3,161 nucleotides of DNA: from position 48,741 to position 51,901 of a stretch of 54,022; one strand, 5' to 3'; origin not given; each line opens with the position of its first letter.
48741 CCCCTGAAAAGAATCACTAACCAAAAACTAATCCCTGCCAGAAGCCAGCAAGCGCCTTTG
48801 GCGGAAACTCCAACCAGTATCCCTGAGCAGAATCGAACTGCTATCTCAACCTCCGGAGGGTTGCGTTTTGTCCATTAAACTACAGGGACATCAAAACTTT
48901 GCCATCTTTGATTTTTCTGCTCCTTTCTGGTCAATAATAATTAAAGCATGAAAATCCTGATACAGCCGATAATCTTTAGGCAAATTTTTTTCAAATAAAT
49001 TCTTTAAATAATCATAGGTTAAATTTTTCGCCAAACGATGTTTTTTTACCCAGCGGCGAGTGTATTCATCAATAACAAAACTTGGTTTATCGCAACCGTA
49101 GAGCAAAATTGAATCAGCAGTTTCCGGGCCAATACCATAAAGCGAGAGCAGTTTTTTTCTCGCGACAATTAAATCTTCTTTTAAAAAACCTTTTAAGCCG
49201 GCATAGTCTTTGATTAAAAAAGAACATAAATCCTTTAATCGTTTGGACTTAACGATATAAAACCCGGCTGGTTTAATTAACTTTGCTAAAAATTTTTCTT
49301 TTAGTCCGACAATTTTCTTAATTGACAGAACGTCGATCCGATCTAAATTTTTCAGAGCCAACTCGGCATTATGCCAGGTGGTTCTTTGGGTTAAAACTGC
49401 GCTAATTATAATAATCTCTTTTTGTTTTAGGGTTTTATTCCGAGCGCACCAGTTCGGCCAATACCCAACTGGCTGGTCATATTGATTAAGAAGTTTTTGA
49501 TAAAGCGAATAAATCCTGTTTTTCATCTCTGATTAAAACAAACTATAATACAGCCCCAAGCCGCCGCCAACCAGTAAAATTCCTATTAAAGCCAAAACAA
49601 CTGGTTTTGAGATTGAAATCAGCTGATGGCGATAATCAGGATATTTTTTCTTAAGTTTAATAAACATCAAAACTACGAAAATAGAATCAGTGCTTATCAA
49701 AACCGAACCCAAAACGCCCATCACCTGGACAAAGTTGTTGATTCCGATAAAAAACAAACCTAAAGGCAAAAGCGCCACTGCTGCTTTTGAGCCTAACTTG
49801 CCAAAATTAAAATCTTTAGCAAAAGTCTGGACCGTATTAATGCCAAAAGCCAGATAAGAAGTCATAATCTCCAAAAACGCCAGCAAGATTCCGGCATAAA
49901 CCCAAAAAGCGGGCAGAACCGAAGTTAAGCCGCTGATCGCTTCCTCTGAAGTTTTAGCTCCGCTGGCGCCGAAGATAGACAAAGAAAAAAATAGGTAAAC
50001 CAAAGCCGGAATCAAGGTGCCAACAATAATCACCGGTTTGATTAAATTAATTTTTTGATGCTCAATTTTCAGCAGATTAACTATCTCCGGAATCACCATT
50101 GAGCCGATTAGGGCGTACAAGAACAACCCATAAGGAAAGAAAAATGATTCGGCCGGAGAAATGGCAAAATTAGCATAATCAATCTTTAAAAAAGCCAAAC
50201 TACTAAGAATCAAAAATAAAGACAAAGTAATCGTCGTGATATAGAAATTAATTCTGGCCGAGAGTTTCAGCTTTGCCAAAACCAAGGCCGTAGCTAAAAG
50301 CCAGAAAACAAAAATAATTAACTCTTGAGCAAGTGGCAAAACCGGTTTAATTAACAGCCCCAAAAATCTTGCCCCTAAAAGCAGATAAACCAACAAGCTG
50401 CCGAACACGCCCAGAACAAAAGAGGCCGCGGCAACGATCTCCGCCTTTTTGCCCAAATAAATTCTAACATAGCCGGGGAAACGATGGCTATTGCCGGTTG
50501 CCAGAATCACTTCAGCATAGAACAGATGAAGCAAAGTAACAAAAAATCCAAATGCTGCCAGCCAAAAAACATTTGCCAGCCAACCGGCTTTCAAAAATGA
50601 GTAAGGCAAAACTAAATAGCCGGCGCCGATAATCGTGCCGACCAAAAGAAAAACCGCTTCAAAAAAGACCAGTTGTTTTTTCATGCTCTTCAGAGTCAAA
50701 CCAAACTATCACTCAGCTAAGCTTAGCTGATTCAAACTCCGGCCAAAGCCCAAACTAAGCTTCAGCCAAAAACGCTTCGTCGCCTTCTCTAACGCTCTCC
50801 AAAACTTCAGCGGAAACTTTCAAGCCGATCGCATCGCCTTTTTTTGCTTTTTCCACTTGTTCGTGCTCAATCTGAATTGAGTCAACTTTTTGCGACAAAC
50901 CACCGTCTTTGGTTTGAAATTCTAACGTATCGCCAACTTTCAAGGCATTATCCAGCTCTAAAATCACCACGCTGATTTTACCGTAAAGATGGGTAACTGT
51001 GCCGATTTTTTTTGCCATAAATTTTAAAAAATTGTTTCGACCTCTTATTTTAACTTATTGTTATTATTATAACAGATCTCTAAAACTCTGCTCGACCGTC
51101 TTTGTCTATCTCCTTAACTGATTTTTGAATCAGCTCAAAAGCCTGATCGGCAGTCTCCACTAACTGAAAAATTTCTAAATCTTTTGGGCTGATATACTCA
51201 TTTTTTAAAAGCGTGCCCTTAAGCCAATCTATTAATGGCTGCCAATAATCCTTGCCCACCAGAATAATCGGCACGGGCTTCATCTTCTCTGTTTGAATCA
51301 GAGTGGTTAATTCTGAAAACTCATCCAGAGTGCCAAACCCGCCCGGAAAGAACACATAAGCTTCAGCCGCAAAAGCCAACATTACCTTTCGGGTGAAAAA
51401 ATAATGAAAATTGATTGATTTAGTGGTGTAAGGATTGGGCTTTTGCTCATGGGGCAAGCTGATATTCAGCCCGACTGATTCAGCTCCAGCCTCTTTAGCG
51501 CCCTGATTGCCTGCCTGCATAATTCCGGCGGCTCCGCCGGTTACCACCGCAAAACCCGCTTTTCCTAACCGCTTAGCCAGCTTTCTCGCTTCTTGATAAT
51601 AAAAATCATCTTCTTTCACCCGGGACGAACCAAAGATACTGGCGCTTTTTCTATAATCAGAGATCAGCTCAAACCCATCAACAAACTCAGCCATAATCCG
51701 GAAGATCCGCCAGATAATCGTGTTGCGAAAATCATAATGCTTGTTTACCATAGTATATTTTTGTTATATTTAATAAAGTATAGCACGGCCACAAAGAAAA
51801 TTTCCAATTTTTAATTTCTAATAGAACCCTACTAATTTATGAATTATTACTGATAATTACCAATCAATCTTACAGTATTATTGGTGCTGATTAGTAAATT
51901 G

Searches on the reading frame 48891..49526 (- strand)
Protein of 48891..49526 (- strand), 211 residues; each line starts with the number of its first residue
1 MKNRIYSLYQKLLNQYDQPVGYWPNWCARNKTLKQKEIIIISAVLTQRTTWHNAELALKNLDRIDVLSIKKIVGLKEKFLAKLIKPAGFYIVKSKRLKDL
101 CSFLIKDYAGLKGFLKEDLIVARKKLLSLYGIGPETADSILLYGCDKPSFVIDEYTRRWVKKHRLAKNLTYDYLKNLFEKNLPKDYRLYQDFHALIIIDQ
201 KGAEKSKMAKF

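Call 80: search_protein_families(library=pfam, proteins=[window:48891-49526:-], max_evalue=0.01)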
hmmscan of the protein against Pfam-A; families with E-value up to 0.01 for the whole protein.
window:48891-49526:- (211 aa): 2 families
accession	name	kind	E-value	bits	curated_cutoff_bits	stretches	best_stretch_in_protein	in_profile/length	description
PF00730.31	HhH-GPD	-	1.9e-13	51.1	26.2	1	41-183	1-107/108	HhH-GPD superfamily base excision DNA repair protein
PF00633.29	HHH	-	0.0033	17.6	24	1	124-143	11-30/30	Helix-hairpin-helix motif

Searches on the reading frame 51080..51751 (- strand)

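Call 80: search_protein_families(library=pfam, proteins=[window:51080-51751:-], max_evalue=0.01)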
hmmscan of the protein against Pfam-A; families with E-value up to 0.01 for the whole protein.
window:51080-51751:- (223 aa): 3 families
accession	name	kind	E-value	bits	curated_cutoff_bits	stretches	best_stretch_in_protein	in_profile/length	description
PF03641.19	Lysine_decarbox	-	1.4e-33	116.3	27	1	78-207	1-130/131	Possible lysine decarboxylase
PF18306.6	LDcluster4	-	1.2e-14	54.6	26.3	1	38-146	5-111/151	SLOG cluster4 family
PF02481.21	DNA_processg_A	-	0.00024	20.8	29.6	1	24-94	33-102/212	DNA recombination-mediator protein A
